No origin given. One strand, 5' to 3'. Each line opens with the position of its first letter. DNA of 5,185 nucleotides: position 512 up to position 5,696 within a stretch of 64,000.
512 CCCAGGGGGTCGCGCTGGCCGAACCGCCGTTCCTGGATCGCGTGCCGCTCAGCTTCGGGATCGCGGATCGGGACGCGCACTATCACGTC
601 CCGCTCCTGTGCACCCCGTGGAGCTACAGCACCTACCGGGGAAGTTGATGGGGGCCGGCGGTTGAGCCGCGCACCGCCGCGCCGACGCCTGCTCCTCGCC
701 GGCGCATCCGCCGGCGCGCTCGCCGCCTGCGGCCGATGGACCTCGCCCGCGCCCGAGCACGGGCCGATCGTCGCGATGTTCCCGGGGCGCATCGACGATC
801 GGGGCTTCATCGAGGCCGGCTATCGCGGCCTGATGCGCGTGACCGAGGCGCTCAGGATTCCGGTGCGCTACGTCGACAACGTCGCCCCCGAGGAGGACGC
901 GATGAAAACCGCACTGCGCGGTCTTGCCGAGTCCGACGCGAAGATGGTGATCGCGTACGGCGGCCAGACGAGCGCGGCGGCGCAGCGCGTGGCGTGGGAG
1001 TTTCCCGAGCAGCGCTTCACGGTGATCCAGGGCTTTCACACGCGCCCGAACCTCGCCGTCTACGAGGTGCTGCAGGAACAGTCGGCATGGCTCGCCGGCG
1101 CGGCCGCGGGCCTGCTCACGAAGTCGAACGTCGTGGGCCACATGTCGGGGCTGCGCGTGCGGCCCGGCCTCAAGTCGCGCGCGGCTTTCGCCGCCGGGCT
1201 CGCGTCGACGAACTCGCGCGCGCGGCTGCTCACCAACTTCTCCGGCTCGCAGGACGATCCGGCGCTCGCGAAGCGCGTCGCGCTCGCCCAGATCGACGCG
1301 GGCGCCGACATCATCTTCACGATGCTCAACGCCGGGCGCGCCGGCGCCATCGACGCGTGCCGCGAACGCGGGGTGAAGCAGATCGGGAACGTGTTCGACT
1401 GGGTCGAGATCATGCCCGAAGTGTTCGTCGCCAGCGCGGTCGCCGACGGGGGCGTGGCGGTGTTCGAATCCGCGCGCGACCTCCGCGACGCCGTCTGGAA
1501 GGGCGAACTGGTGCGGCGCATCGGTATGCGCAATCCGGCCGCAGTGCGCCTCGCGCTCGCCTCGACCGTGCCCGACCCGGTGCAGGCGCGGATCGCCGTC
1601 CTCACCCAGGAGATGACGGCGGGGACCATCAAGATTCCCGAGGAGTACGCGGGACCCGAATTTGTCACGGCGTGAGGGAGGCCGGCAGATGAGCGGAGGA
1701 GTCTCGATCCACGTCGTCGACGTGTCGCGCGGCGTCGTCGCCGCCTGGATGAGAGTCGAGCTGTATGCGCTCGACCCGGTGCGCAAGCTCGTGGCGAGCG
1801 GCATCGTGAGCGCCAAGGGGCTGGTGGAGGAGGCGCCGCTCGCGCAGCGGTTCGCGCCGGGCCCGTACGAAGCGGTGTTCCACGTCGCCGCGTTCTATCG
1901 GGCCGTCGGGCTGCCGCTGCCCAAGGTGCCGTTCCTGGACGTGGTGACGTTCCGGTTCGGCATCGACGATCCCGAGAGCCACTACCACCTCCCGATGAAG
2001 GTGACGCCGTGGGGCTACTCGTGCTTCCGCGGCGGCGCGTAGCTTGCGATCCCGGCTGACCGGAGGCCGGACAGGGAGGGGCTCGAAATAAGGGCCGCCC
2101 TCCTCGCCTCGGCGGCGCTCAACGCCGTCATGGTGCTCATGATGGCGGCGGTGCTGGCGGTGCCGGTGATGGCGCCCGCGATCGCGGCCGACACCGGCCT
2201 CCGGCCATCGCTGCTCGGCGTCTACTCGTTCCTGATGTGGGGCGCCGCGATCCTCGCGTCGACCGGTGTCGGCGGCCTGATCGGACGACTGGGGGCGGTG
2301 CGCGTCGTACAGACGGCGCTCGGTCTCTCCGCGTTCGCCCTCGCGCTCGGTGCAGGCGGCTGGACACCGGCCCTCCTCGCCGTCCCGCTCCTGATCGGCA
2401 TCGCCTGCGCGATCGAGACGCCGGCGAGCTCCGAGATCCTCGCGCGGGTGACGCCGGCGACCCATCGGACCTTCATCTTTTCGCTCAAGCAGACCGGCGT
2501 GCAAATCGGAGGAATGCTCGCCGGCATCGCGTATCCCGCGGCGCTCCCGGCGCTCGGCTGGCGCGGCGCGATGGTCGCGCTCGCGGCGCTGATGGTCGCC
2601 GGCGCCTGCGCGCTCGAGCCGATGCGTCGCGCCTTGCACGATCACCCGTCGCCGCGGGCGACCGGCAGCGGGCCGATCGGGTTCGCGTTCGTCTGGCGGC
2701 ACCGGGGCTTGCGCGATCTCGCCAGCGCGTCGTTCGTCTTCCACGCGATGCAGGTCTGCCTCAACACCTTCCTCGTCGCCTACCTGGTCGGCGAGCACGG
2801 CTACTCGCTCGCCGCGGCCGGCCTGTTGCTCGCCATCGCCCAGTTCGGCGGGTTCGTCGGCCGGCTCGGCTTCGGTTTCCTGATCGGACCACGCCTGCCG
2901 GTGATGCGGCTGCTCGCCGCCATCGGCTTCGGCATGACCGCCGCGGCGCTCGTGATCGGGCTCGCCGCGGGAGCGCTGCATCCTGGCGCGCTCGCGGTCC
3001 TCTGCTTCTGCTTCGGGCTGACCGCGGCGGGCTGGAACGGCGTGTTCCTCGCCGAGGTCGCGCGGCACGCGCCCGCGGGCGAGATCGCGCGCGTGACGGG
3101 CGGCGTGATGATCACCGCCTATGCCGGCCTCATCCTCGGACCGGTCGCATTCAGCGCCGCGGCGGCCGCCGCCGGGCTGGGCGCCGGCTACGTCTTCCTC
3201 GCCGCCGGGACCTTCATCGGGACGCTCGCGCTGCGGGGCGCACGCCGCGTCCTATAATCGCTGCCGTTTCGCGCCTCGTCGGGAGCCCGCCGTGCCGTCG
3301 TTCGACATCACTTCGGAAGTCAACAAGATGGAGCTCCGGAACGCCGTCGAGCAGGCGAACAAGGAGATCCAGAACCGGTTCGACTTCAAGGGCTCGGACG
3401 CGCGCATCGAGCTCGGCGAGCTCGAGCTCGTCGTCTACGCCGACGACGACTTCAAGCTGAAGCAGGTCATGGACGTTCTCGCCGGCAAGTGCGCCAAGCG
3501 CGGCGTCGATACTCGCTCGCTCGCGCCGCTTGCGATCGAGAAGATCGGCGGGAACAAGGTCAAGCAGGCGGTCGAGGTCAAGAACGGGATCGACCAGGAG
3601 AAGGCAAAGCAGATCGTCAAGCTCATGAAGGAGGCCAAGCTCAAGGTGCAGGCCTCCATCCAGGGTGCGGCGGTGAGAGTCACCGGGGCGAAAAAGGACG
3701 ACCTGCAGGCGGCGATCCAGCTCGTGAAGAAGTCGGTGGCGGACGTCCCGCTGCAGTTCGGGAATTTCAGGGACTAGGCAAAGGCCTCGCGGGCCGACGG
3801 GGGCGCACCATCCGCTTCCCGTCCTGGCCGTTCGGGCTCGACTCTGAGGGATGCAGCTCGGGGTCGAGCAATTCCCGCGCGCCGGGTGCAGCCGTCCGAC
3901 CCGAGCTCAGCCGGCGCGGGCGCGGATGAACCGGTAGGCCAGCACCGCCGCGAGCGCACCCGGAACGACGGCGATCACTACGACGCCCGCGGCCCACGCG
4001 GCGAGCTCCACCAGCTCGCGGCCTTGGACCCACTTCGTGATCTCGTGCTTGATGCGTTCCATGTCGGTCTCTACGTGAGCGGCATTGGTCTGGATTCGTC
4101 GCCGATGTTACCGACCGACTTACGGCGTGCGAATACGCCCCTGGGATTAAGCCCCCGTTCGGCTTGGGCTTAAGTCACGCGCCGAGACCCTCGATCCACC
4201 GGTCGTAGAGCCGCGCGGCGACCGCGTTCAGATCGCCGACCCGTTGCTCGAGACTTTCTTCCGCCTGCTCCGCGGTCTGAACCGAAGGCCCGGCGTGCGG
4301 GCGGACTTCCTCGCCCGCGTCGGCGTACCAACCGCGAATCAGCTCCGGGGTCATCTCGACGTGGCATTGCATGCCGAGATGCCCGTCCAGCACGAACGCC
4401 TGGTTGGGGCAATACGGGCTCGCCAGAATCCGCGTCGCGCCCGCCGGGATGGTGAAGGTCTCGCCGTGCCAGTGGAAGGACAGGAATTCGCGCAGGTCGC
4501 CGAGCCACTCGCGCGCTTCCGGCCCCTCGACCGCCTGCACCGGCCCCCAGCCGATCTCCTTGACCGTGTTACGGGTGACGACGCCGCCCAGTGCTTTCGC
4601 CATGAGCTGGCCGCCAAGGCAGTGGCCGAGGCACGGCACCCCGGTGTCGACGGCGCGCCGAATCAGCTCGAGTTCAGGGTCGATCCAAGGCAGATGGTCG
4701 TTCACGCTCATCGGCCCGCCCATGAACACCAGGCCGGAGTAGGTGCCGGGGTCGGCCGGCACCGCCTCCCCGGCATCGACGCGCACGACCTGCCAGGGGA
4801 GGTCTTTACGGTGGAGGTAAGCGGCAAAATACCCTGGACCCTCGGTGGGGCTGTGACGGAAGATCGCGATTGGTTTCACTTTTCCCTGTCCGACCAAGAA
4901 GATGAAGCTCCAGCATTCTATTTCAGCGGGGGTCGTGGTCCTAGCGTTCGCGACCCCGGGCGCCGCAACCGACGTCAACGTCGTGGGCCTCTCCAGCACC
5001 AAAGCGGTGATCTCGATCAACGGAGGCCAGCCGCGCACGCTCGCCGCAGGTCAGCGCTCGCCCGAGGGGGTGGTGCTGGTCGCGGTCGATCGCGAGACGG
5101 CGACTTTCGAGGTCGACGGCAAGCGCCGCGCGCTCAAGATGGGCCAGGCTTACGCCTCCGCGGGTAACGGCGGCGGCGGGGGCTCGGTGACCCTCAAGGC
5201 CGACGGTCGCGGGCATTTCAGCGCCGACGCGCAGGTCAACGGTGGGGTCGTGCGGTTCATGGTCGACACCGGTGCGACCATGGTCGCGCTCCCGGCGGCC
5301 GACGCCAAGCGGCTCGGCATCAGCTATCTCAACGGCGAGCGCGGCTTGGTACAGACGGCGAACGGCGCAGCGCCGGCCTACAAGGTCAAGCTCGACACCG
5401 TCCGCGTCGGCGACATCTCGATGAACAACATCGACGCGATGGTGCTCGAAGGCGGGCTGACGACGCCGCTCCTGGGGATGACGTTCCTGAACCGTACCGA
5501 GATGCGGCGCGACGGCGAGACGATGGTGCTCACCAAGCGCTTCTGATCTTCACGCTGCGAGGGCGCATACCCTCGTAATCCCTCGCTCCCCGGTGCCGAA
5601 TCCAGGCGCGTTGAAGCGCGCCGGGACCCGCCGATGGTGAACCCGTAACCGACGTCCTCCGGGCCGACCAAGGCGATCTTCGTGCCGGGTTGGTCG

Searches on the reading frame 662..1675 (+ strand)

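Call 44: search_protein_families(library=pfam, proteins=[window:662-1675:+], max_evalue=0.0001)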
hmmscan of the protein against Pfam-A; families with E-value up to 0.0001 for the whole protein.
window:662-1675:+ (337 aa): 1 family
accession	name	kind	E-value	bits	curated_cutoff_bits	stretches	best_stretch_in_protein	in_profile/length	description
PF02608.20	Bmp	-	3.7e-33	115.3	24.1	1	36-282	4-254/301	ABC transporter substrate-binding protein PnrA-like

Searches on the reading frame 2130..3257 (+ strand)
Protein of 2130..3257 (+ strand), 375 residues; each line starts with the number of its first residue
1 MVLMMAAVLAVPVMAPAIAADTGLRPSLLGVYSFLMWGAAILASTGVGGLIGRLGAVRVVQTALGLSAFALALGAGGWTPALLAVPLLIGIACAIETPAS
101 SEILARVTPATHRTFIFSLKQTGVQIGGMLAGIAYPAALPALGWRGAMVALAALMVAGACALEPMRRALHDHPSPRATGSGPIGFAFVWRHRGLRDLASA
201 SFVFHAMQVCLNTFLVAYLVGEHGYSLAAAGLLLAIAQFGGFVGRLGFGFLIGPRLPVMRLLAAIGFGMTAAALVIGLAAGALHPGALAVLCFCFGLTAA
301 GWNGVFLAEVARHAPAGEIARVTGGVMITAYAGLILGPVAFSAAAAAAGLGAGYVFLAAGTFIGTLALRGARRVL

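Call 44: search_protein_families(library=pfam, proteins=[window:2130-3257:+], max_evalue=0.0001)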
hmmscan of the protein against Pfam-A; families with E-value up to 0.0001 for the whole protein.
window:2130-3257:+ (375 aa): 1 family
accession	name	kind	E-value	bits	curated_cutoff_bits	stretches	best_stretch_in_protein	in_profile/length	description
PF07690.21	MFS_1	-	1.1e-29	103.9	33.4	1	2-338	7-347/347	Major Facilitator Superfamily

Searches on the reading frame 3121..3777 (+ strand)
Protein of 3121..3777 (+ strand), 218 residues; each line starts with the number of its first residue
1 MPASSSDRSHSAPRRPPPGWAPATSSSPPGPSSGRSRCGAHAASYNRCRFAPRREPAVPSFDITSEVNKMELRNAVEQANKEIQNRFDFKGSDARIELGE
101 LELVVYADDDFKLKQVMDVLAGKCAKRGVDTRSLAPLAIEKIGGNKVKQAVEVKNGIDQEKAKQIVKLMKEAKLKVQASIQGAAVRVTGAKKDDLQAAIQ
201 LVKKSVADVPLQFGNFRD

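Call 44: search_protein_families(library=pfam, proteins=[window:3121-3777:+], max_evalue=0.0001)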
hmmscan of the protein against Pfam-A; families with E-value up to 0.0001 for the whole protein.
window:3121-3777:+ (218 aa): 1 family
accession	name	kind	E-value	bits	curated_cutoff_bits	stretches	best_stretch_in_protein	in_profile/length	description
PF04461.18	DUF520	-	5.6e-62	209.1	23.2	1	59-217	1-161/161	Protein of unknown function (DUF520)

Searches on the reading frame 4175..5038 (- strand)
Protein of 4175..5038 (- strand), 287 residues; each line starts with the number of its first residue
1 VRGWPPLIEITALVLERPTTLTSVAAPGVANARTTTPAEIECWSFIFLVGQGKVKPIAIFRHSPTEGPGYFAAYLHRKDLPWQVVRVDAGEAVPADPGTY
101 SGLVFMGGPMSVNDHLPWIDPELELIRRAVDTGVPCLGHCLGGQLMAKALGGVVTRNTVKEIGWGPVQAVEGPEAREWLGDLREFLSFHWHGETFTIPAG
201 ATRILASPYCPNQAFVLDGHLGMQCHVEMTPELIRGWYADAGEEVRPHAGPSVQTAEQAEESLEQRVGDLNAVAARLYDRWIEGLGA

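Call 44: search_protein_families(library=pfam, proteins=[window:4175-5038:-], max_evalue=0.0001)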
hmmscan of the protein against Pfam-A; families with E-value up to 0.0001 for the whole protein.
window:4175-5038:- (287 aa): 2 families
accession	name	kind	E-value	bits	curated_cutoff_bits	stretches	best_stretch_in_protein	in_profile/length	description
PF00117.34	GATase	-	1.6e-14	54.5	22.8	1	77-232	19-176/190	Glutamine amidotransferase class-I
PF07722.19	Peptidase_C26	-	2.7e-05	24.5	20.5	1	122-156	94-128/219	Peptidase C26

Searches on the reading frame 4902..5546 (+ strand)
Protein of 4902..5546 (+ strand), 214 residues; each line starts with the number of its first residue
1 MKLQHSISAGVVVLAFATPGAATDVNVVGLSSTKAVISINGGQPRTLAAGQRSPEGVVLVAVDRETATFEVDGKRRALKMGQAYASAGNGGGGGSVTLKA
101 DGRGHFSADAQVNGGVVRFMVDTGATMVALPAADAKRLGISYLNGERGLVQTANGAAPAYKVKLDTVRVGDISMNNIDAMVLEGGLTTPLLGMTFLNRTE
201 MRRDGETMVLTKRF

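Call 44: search_protein_families(library=pfam, proteins=[window:4902-5546:+], max_evalue=0.0001)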
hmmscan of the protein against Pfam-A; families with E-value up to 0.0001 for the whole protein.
window:4902-5546:+ (214 aa): 2 families
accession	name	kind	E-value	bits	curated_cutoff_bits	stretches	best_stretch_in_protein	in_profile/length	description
PF13975.11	gag-asp_proteas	-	1.6e-27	96.3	28.2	1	109-198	2-92/92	gag-polyprotein putative aspartyl protease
PF13650.11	Asp_protease_2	-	4.6e-24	85.4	24.3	1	109-195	2-90/90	Aspartyl protease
